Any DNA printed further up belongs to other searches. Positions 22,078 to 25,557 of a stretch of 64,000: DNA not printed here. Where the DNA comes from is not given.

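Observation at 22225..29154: Giant 2309-aa protein combining a secreted tandem-repeat N-terminus, a polytopic membrane domain of about 800 aa and a cytoplasmic GH94-like phosphorylase region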

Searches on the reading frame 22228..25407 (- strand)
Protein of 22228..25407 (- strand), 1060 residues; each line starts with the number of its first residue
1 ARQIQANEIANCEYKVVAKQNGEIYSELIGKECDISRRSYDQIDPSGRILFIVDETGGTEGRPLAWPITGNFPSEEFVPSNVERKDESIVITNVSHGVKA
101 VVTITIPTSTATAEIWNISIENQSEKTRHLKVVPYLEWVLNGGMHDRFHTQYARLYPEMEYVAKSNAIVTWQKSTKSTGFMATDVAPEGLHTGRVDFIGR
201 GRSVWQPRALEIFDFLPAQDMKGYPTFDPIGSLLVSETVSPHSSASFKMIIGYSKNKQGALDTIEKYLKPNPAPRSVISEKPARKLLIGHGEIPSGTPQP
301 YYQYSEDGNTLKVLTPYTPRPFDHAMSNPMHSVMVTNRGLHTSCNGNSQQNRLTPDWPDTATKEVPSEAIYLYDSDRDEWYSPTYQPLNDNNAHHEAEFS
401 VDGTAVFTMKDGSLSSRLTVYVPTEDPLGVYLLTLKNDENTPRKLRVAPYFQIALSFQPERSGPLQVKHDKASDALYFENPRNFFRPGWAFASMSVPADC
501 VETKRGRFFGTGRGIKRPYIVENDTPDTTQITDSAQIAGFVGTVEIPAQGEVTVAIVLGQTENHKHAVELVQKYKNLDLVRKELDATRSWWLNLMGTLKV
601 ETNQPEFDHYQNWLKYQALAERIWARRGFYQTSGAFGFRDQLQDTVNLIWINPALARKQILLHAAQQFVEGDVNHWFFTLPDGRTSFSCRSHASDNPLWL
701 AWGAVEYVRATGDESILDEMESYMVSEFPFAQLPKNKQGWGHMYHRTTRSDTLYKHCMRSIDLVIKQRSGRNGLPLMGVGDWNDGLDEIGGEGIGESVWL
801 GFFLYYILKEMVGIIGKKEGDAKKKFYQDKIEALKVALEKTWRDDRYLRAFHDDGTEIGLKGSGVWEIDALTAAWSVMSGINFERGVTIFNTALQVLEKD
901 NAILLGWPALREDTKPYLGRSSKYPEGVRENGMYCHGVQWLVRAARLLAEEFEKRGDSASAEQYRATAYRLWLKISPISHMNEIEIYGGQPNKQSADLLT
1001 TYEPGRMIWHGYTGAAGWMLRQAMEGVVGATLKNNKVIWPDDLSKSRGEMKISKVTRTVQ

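Call 23: search_solved_structures(query=window:22228-25407:-, max_evalue=1e-20, show_alignments=1)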
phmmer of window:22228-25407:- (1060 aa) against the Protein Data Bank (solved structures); distinct sequences matched with E-value up to 1e-20: 14.
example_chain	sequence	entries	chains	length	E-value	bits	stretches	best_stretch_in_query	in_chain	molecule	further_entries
8rf9_A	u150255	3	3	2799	8.4e-105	354.6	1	317-1037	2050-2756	Cyclic beta 1-2 glucan synthetase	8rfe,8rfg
8rf0_A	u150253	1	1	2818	8.6e-105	354.6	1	317-1037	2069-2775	Cyclic beta-(1,2)-glucan synthase NdvB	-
8ho7_A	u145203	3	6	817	7e-37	129.7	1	305-1019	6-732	Cellobiose phosphorylase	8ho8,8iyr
3qde_A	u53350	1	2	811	8.3e-37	129.5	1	305-1018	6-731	Cellobiose phosphorylase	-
8ho9_A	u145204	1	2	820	3.2e-36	127.6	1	304-1018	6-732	Cellobiose phosphorylase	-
8hob_A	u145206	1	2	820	5.3e-36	126.8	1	304-1019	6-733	Cellobiose phosphorylase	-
2cqs_A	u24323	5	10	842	4.1e-34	120.6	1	291-948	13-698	Cellobiose Phosphorylase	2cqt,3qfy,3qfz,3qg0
3act_A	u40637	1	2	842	4.1e-33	117.3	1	291-948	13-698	Cellobiose Phosphorylase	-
3afj_A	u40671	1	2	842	4.2e-33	117.2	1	291-948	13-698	Cellobiose Phosphorylase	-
3acs_A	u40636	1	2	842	5.1e-33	117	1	291-948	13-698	Cellobiose Phosphorylase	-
3s4c_A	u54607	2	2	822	3.6e-31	110.8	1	301-948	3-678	Lactose Phosphorylase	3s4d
3rrs_A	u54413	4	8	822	5.2e-31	110.3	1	301-948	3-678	Cellobiose phosphorylase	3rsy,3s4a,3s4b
8bou_A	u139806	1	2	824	9.1e-25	89.6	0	553-947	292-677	N,N'-diacetylchitobiose phosphorylase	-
4zle_A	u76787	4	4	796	2.9e-24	88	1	365-942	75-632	Putative b-glycan phosphorylase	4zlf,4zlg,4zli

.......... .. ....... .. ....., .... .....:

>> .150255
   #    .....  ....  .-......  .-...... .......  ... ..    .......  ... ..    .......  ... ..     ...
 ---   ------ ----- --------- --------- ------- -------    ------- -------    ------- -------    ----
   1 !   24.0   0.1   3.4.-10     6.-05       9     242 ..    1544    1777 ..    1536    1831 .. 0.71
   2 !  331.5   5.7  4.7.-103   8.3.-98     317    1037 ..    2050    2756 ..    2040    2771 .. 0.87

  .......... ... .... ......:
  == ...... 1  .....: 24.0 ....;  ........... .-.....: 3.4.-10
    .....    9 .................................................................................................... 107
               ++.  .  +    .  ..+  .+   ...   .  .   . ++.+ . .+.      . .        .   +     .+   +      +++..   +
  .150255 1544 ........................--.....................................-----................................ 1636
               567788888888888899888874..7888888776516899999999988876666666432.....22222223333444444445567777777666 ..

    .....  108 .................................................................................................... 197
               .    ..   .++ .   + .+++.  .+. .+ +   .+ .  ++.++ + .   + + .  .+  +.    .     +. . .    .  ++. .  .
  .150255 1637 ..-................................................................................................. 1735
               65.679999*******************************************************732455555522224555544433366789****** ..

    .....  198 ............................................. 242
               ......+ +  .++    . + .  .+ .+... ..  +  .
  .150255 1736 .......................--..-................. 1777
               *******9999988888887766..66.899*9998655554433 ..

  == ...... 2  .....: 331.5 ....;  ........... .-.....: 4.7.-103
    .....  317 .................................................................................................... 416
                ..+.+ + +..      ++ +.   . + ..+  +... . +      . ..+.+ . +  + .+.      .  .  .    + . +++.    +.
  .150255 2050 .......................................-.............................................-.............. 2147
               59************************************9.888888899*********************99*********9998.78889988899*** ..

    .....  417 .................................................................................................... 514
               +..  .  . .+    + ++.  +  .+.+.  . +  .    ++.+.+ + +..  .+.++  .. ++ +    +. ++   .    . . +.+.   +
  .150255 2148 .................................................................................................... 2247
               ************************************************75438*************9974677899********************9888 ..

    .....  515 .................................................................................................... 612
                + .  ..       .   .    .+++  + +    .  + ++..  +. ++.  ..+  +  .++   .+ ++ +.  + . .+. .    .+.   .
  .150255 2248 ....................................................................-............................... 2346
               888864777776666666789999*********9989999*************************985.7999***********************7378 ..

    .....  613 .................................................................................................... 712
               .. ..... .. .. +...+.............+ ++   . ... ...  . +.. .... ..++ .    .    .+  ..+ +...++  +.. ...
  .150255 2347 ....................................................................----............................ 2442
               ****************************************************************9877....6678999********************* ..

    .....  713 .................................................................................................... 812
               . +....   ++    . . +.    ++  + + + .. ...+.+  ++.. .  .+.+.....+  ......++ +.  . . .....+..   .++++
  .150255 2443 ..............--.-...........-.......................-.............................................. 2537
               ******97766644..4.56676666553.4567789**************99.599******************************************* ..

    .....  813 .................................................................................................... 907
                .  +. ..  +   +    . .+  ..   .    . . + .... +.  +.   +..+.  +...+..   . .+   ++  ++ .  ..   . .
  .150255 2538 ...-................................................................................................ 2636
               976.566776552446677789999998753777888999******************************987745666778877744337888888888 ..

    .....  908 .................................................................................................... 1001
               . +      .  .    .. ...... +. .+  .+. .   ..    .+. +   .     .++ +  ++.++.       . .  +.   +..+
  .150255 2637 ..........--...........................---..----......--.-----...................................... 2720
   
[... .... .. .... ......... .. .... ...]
